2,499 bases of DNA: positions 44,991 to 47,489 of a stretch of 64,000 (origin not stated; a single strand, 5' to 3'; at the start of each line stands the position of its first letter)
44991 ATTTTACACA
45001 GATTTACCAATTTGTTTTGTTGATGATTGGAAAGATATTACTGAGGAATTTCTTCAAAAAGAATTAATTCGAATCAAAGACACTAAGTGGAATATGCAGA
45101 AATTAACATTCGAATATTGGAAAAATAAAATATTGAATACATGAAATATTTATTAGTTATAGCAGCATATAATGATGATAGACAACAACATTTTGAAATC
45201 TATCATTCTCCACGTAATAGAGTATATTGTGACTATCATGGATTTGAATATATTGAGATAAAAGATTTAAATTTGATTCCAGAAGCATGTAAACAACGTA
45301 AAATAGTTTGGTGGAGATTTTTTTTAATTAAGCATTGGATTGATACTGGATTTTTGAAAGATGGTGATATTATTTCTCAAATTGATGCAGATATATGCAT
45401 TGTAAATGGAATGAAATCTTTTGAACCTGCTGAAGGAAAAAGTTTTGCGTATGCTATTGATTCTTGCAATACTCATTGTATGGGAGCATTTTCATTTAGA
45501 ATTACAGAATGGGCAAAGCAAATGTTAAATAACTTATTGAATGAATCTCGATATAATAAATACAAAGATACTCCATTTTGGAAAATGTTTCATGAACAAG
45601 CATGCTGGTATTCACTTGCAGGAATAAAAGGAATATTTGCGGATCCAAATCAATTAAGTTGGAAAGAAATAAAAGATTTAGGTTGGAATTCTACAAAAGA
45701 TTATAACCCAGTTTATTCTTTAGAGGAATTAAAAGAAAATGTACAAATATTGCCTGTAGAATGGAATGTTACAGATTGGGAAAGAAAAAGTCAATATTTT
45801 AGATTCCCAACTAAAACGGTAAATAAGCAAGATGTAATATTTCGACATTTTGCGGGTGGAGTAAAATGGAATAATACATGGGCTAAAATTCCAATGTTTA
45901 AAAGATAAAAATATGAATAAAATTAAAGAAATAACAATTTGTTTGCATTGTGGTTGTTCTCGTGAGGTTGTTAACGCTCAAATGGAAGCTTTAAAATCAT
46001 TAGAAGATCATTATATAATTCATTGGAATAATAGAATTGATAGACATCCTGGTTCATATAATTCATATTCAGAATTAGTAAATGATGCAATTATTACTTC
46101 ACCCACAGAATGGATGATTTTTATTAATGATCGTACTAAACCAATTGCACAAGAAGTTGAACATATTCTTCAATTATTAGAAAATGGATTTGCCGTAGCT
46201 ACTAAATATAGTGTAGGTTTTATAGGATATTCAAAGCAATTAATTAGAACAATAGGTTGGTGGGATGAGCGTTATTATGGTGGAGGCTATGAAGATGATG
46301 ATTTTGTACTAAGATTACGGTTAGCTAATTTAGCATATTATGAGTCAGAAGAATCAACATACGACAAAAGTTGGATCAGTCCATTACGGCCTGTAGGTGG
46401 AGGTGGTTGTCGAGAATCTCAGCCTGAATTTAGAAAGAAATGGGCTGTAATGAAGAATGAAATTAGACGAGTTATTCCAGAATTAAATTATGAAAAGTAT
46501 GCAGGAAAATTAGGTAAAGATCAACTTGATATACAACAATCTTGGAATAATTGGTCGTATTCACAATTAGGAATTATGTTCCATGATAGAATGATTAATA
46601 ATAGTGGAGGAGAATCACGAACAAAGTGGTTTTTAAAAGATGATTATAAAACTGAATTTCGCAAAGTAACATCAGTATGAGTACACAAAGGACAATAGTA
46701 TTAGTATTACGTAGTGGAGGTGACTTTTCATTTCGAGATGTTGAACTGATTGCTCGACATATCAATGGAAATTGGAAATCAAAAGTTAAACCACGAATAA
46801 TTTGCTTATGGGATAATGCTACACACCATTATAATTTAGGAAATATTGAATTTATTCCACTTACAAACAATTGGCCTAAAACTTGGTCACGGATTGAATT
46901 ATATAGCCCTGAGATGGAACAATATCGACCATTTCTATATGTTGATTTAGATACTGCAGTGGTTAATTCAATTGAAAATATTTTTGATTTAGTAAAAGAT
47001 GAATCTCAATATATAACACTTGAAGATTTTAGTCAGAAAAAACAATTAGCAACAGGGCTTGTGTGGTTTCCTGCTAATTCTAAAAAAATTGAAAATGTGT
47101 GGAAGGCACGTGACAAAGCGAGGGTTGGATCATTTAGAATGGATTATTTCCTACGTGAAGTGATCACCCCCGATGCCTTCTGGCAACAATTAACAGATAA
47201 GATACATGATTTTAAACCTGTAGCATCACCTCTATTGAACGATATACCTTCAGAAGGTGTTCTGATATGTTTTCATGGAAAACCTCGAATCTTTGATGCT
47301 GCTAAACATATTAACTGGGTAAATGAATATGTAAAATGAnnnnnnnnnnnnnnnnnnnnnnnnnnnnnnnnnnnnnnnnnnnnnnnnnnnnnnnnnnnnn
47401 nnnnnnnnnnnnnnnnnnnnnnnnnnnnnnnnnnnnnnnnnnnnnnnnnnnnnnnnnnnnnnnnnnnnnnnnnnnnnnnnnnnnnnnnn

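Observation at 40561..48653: Eleven-gene glycan-biosynthesis island between the major capsid and head-tail connector genes: candidate virion-glycosylation system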

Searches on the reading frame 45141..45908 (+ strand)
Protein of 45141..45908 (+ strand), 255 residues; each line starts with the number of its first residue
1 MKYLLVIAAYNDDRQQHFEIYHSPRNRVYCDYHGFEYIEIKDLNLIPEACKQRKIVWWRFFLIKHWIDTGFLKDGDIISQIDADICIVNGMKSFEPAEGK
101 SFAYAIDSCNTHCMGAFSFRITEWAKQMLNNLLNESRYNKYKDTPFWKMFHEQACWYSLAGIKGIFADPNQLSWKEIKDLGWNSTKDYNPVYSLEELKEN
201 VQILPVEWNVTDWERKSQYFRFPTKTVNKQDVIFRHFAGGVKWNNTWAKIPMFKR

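Call 3: search_protein_families(library=pfam, proteins=[window:45141-45908:+], max_evalue=0.1)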
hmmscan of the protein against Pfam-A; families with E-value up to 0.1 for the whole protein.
window:45141-45908:+ (255 aa): 2 families
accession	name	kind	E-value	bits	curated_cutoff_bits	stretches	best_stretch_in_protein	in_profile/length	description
PF03314.20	DUF273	-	0.00017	21.7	30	1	27-132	2-102/219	Protein of unknown function, DUF273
PF18526.6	DB_JBP1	-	0.0053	17.1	25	1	110-151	60-101/164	Thymine dioxygenase JBP1 DNA-binding domain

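Call 10: search_protein_families(library=phrogs, proteins=[window:45141-45908:+], max_evalue=0.01)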
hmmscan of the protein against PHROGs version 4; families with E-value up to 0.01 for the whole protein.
window:45141-45908:+ (255 aa): 0 families

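Call 67: search_protein_families(library=ncbifam, proteins=[window:45141-45908:+], max_evalue=0.01)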
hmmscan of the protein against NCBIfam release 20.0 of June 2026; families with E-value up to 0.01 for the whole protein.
window:45141-45908:+ (255 aa): 0 families

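Call 68: search_solved_structures(query=window:45141-45908:+, max_evalue=1)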
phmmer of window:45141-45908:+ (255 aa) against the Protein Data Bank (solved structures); distinct sequences matched with E-value up to 1: 1.
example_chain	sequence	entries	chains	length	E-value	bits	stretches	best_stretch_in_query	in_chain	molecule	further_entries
1i60_A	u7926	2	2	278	0.38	13.3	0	29-55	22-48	IOLI PROTEIN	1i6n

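Call 102: search_protein_representatives(protein=window:45141-45905:+)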
Query: 255 residues. Proteins with E-value up to 0.001 (for the whole library): 92; up to 1e-10: 53; up to 1e-30: 22. The best 92 are listed.
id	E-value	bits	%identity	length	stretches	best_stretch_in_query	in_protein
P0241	1.6e-118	411.4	67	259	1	1-254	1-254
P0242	6.3e-57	209.4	43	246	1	3-246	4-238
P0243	8.7e-53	195.8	48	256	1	2-244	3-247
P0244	1.3e-50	188.7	46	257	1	2-246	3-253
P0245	2.4e-49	184.5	44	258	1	2-244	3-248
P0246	4.9e-48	180.2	43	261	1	2-247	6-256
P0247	5.6e-42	160.4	41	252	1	1-246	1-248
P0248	2.2e-41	158.5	43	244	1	2-244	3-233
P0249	2.6e-41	158.2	39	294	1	2-249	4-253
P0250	8.2e-39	150.0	42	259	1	1-243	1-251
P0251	1.1e-38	149.5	41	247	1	2-243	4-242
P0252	3.1e-38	148.1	40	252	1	1-243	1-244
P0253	4.2e-38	147.7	39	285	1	2-253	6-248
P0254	5.0e-37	144.1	39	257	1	2-245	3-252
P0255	1.7e-36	142.4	35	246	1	2-252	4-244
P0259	8.4e-33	130.3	36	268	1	2-244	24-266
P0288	3.3e-13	66.0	36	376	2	18-136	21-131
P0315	3.3e-07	46.4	33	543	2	23-134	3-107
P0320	1.8e-06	43.9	33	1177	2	16-132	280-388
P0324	1.1e-05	41.3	34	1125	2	18-130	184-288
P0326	5.2e-05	39.1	31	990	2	16-137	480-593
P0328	1.3e-04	37.8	32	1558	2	16-136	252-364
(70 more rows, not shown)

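Call 103: search_protein_families(library=pfam, proteins=[P0242, P0249, P0288, P0315, P0320, P0324, P0326, P0328, P0253, P0259], max_evalue=0.001)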
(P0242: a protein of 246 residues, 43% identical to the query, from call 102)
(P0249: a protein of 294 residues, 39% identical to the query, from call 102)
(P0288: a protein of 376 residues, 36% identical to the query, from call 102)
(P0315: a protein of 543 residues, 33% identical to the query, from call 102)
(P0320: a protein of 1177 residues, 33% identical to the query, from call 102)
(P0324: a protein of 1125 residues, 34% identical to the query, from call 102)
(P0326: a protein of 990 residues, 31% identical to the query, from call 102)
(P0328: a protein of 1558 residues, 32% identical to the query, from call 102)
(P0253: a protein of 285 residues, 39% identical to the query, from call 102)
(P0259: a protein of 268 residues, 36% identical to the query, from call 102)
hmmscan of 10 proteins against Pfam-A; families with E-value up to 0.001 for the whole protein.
P0242 (246 aa): 0 families

P0249 (294 aa): 1 family
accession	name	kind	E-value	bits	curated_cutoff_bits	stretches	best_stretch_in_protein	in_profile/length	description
PF05637.18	Glyco_transf_34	-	0.00043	20.5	23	0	11-91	15-94/238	galactosyl transferase GMA12/MNN10 family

P0288 (376 aa): 1 family
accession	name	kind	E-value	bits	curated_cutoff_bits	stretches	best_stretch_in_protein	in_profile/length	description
PF05637.18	Glyco_transf_34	-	0.00011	22.5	23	0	31-85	34-89/238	galactosyl transferase GMA12/MNN10 family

P0315 (543 aa): 0 families

P0320 (1177 aa): 1 family
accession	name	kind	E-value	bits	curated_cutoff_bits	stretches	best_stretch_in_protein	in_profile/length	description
PF01075.23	Glyco_transf_9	-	2.8e-13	50.2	22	1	927-1101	62-236/247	Glycosyltransferase family 9 (heptosyltransferase)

P0324 (1125 aa): 1 family
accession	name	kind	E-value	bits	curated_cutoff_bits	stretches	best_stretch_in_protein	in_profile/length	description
PF01075.23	Glyco_transf_9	-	1.2e-13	51.4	22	1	864-1050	59-240/247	Glycosyltransferase family 9 (heptosyltransferase)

P0326 (990 aa): 2 families
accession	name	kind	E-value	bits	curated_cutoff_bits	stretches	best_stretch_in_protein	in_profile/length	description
PF00535.33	Glycos_transf_2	-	2e-12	47.8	23.3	1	1-88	4-99/168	Glycosyl transferase family 2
PF13704.12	Glyco_tranf_2_4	-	0.00017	22.4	27.5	1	17-85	14-89/98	Glycosyl transferase family 2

P0328 (1558 aa): 5 families
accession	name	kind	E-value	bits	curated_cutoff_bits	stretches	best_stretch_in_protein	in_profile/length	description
PF13692.12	Glyco_trans_1_4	-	5.1e-21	75.8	27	1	955-1086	2-139/142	Glycosyl transferases group 1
PF00534.26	Glycos_transf_1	-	3.9e-17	62.8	26.4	1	953-1086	14-155/172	Glycosyl transferases group 1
PF01531.22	Glyco_transf_11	-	5.1e-07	29.6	23.9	1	1283-1517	30-272/298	Glycosyl transferase family 11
PF13439.12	Glyco_transf_4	-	9e-06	26.3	28.5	1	786-931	3-166/170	Glycosyltransferase Family 4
PF20706.3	GT4-conflict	-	0.00026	20.5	26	1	1017-1054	273-310/385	Family 4 Glycosyltransferase in conflict systems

P0253 (285 aa): 0 families

P0259 (268 aa): 0 families

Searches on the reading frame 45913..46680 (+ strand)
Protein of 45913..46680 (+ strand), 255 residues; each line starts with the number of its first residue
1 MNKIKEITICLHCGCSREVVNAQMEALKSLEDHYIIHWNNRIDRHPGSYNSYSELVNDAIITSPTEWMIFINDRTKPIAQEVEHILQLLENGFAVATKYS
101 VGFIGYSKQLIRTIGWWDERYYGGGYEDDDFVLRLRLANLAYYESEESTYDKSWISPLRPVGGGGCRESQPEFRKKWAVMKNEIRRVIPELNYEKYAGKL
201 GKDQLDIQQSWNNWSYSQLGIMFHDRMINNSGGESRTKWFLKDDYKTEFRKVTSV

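Call 3: search_protein_families(library=pfam, proteins=[window:45913-46680:+], max_evalue=0.1)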
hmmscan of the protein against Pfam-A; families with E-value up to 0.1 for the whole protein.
window:45913-46680:+ (255 aa): 3 families
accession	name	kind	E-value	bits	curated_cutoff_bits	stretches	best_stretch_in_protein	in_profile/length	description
PF02709.20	Glyco_transf_7C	-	0.0017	18.4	23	1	98-141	18-61/78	N-terminal domain of galactosyltransferase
PF10111.15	Glyco_tranf_2_2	-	0.0023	17.9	27.3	1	107-153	171-218/276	Glycosyltransferase like family 2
PF16702.10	DUF5063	-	0.039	14.8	27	1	24-95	62-133/167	Domain of unknown function (DUF5063)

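Call 10: search_protein_families(library=phrogs, proteins=[window:45913-46680:+], max_evalue=0.01)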
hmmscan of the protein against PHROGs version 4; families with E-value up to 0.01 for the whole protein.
window:45913-46680:+ (255 aa): 1 family
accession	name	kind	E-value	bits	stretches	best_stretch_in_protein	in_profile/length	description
phrog_2456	-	moron, auxiliary metabolic gene and host takeover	0.0043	17.7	1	87-143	124-180/239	glycosyltransferase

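Call 67: search_protein_families(library=ncbifam, proteins=[window:45913-46680:+], max_evalue=0.01)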
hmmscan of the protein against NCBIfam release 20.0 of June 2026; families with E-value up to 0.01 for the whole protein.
window:45913-46680:+ (255 aa): 0 families

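Call 69: search_solved_structures(query=window:45913-46680:+, max_evalue=1)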
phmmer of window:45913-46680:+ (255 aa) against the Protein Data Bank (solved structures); distinct sequences matched with E-value up to 1: 14.
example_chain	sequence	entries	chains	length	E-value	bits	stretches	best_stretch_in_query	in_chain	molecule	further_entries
1pzt_A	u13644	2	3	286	0.17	14.5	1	80-140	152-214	Beta-1,4-galactosyltransferase 1 | BETA-1,4-GALACTOSYLTRANSFERASE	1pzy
6fwu_A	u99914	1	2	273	0.19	14.3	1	83-137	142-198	Beta-1,4-galactosyltransferase 1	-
6fwt_A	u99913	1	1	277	0.19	14.3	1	83-137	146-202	Beta-1,4-galactosyltransferase 1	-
4l41_C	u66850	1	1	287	0.2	14.2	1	83-137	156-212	Beta-1,4-galactosyltransferase 1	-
2ae7_A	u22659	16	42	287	0.2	14.2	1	83-137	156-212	Beta-1,4-galactosyltransferase 1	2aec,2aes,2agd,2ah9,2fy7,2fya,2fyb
1nmm_B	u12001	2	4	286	0.32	13.6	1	80-140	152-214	BETA-1,4-GALACTOSYLTRANSFERASE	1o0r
1yro_B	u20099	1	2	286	0.33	13.5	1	80-140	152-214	BETA-1,4-GALACTOSYLTRANSFERASE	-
1tvy_A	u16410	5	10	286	0.33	13.5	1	80-139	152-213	Beta-1,4-galactosyltransferase 1 | beta-1,4-galactosyltransferase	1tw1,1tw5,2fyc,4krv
4irp_A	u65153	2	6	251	0.33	13.5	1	99-144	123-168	Beta-1,4-galactosyltransferase 7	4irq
1nf5_B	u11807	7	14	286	0.33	13.5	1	80-139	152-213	beta-1,4-galactosyltransferase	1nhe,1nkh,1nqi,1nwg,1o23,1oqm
1fgx_A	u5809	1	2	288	0.34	13.5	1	80-139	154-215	BETA 1,4 GALACTOSYLTRANSFERASE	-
1fr8_A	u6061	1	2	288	0.34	13.5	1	80-139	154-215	BETA 1,4 GALACTOSYLTRANSFERASE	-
2z87_A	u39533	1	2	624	0.43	13.2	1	98-147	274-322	Chondroitin synthase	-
2z86_A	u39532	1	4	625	0.43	13.2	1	98-147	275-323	Chondroitin synthase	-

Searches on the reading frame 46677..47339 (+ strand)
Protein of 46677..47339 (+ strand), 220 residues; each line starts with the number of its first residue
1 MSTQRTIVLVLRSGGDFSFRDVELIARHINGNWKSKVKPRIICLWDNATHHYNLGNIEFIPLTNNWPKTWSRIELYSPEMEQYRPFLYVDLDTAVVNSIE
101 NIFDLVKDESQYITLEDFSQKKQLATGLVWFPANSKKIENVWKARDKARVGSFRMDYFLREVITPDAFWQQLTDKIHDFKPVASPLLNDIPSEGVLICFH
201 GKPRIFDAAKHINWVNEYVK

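Call 3: search_protein_families(library=pfam, proteins=[window:46677-47339:+], max_evalue=0.1)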
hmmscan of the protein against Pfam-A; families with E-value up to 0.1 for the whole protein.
window:46677-47339:+ (220 aa): 0 families

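Call 10: search_protein_families(library=phrogs, proteins=[window:46677-47339:+], max_evalue=0.01)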
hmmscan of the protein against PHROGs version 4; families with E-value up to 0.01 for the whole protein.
window:46677-47339:+ (220 aa): 2 families
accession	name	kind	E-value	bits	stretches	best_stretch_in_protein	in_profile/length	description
phrog_1962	-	moron, auxiliary metabolic gene and host takeover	4.9e-25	89.5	1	6-218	2-221/230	glycosyltransferase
phrog_37963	-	unknown function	5.7e-08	34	1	7-138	3-124/129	-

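Call 67: search_protein_families(library=ncbifam, proteins=[window:46677-47339:+], max_evalue=0.01)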
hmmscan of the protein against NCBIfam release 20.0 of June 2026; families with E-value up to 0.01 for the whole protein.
window:46677-47339:+ (220 aa): 0 families

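Call 92: search_solved_structures(query=A8, max_evalue=1)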
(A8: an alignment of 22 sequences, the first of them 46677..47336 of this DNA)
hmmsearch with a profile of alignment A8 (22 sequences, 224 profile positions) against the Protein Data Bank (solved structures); distinct sequences matched with E-value up to 1: 36.
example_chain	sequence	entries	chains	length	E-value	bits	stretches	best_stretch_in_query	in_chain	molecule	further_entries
6mw5_A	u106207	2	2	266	2.6e-05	27.1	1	71-163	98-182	UDP-galactose:glucoside-Skp1 alpha-D-galactosyltransferase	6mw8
5gvv_A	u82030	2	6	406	0.00012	24.9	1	78-172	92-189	Glycosyl transferase family 8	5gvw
6u4b_A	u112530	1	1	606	0.0014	21.5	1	29-181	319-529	WbbM protein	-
1g9r_A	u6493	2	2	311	0.002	21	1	72-159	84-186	GLYCOSYL TRANSFERASE | GALACTOSYL TRANSFERASE LGTC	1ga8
1zcv_A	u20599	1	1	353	0.0037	20.1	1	76-212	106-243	Glycogenin-1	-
1zcy_A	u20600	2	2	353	0.0042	19.9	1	76-212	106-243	Glycogenin-1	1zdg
3usq_A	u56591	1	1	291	0.005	19.7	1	76-212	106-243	Glycogenin-1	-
1zct_A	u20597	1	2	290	0.0081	19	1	76-212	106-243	Glycogenin-1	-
3v8y_A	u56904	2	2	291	0.0082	18.9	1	76-212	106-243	Glycogenin-1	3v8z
3v90_A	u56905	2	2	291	0.0086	18.9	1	77-212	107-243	Glycogenin-1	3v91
1ll2_A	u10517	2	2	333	0.0086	18.9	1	76-212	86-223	GLYCOGENIN-1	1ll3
1ll0_A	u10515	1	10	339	0.009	18.8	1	76-212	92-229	GLYCOGENIN-1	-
3t7m_A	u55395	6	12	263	0.011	18.5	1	68-112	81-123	Glycogenin-1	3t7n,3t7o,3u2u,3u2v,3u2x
3usr_A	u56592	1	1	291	0.012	18.4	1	76-212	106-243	Glycogenin-1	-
3rmv_A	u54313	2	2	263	0.013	18.3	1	68-112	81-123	Glycogenin-1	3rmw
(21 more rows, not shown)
